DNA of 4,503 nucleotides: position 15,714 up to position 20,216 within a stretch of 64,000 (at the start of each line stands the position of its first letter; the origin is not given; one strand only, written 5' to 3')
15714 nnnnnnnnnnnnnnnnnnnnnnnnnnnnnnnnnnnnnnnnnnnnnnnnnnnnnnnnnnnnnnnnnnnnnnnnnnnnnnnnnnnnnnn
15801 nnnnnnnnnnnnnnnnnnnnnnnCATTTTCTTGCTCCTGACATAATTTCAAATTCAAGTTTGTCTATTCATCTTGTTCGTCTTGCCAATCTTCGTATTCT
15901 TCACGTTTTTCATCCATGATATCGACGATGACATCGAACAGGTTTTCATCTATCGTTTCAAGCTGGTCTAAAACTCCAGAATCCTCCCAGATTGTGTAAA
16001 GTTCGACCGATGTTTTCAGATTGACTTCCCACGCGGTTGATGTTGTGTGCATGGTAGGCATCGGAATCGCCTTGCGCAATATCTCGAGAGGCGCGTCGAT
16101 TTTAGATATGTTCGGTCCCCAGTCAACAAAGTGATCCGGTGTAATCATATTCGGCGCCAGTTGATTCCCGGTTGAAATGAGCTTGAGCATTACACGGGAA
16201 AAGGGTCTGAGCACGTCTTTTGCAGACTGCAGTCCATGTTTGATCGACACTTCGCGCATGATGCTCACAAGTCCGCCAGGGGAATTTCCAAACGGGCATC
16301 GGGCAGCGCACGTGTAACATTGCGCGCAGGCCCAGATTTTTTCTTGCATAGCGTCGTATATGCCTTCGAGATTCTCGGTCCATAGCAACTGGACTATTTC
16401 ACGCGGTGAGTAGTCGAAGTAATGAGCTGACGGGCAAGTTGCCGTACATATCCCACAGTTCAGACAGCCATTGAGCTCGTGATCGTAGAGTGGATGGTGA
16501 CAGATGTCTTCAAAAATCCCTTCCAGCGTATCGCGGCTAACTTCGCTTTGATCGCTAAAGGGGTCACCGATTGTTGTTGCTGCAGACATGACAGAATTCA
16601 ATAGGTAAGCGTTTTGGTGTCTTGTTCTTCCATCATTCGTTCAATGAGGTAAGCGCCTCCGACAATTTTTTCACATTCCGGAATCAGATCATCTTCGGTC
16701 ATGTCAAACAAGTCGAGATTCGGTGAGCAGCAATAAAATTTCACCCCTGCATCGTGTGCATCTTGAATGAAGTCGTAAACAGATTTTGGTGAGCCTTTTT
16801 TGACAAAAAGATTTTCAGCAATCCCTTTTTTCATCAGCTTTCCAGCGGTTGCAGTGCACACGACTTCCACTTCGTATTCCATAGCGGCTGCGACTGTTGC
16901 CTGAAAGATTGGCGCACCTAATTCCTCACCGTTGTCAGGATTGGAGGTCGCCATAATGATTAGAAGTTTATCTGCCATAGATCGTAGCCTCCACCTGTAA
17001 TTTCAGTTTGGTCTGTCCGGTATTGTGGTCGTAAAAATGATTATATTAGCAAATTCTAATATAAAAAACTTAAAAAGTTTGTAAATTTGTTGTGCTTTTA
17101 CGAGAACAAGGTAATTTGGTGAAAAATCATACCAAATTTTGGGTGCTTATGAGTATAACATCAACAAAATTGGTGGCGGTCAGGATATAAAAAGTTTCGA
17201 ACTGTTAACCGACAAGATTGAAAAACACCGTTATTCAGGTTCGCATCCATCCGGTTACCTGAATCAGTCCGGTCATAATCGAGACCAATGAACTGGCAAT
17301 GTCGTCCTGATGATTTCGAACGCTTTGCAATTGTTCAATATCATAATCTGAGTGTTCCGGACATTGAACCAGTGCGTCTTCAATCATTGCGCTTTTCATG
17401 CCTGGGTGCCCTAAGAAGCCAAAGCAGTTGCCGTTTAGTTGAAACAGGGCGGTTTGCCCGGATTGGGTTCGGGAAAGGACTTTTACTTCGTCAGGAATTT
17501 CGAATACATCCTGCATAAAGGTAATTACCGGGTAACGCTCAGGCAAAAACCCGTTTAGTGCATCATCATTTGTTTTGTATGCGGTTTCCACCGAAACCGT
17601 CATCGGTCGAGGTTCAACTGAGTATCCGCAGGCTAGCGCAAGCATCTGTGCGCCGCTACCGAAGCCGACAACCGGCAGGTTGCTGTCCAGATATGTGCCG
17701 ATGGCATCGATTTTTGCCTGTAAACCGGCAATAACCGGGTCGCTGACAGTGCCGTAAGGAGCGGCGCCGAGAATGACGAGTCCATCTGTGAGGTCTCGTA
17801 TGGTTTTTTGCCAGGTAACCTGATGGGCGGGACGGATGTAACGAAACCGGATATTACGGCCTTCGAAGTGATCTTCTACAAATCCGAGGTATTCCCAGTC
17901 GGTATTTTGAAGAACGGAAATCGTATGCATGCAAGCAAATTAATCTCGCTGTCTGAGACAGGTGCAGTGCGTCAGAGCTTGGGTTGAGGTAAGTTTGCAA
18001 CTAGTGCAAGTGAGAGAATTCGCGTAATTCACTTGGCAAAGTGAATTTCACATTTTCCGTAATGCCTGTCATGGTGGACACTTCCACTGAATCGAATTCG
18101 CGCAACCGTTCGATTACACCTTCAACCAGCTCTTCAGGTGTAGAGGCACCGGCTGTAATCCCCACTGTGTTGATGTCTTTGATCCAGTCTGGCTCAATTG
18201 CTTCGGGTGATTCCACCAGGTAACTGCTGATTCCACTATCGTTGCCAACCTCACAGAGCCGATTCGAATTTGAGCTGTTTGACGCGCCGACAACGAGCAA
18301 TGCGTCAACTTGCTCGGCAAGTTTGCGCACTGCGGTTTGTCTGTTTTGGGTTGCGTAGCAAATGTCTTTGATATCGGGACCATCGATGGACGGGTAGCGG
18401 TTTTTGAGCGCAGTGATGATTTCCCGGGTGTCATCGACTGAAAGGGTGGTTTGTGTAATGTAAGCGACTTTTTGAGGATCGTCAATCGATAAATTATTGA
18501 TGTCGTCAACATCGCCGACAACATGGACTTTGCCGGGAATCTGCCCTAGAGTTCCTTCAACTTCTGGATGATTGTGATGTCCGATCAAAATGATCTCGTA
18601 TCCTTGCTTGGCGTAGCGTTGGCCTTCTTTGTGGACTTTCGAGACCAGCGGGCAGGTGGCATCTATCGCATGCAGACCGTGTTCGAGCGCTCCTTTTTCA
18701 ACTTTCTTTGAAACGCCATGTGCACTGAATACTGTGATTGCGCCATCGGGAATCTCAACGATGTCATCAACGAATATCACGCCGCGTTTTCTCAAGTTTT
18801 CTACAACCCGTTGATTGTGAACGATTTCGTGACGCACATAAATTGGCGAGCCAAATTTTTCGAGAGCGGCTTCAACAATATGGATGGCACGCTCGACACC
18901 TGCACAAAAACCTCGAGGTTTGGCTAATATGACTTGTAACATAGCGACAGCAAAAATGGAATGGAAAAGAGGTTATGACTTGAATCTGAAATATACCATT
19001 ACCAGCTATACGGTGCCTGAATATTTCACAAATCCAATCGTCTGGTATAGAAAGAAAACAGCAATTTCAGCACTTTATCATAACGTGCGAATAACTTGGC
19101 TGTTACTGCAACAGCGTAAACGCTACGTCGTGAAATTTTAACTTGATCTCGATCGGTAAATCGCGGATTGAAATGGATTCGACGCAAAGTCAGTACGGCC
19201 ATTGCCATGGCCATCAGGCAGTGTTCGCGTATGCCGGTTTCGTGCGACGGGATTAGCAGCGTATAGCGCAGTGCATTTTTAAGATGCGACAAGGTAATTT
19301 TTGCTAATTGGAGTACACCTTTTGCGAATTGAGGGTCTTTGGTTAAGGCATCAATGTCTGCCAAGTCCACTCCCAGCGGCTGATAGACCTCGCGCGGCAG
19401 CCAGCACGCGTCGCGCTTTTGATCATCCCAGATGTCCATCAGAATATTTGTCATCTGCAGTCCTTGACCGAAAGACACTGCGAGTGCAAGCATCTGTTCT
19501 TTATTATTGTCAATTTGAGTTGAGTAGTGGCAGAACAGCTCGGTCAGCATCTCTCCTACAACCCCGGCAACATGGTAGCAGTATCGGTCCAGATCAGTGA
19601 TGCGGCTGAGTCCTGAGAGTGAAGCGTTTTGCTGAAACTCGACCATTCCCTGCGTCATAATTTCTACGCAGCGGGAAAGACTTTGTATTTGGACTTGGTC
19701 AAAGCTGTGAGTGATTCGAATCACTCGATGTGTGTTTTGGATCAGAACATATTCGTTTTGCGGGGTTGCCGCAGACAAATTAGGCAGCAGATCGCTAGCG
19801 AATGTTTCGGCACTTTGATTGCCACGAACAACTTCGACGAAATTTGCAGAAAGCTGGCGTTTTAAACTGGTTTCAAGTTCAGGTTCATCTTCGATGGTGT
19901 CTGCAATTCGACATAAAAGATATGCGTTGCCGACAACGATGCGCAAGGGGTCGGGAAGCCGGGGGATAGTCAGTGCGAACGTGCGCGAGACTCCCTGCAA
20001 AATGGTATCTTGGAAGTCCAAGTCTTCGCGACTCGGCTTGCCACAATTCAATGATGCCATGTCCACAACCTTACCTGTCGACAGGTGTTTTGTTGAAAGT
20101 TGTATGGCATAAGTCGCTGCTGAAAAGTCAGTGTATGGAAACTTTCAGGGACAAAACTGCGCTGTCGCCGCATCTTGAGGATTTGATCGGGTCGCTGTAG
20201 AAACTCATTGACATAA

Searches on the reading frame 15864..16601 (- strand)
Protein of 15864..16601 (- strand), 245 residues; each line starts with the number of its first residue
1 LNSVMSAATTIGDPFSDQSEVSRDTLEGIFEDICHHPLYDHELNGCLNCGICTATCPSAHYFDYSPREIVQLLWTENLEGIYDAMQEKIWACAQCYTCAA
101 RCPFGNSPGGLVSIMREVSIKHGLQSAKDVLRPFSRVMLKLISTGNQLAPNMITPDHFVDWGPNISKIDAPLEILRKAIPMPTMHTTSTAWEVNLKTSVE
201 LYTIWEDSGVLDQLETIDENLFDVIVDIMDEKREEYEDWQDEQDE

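Call 51: search_protein_families(library=pfam, proteins=[window:15864-16601:-], max_evalue=0.0001)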
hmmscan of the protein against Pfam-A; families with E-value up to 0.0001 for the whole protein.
window:15864-16601:- (245 aa): 5 families
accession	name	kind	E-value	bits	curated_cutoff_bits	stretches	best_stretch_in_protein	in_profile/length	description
PF13183.11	Fer4_8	-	1.4e-10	42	27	1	42-105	1-67/68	4Fe-4S dicluster domain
PF13187.11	Fer4_9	-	3.8e-08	33.7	27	1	46-103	2-48/52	4Fe-4S dicluster domain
PF13534.11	Fer4_17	-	6.5e-07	30.3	22.2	1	46-103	2-57/61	4Fe-4S dicluster domain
PF13237.11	Fer4_10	-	2e-06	28.1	25.5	1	42-103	5-53/53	4Fe-4S dicluster domain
PF12838.12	Fer4_7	-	5.9e-06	27.1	27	1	46-105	2-51/52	4Fe-4S dicluster domain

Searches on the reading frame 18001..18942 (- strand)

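Call 51: search_protein_families(library=pfam, proteins=[window:18001-18942:-], max_evalue=0.0001)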
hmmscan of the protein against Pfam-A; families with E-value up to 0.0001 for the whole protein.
window:18001-18942:- (313 aa): 1 family
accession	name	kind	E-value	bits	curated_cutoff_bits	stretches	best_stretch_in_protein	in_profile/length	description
PF02401.23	LYTB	-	3.4e-101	338.4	24.5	1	4-280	1-266/267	LytB protein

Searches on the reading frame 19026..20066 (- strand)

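Call 51: search_protein_families(library=pfam, proteins=[window:19026-20066:-], max_evalue=0.0001)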
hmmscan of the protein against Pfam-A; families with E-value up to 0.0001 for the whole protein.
window:19026-20066:- (346 aa): 1 family
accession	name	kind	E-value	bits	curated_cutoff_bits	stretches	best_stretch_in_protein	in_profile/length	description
PF00494.24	SQS_PSY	-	4.9e-52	177.7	26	1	24-314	2-262/263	Squalene/phytoene synthase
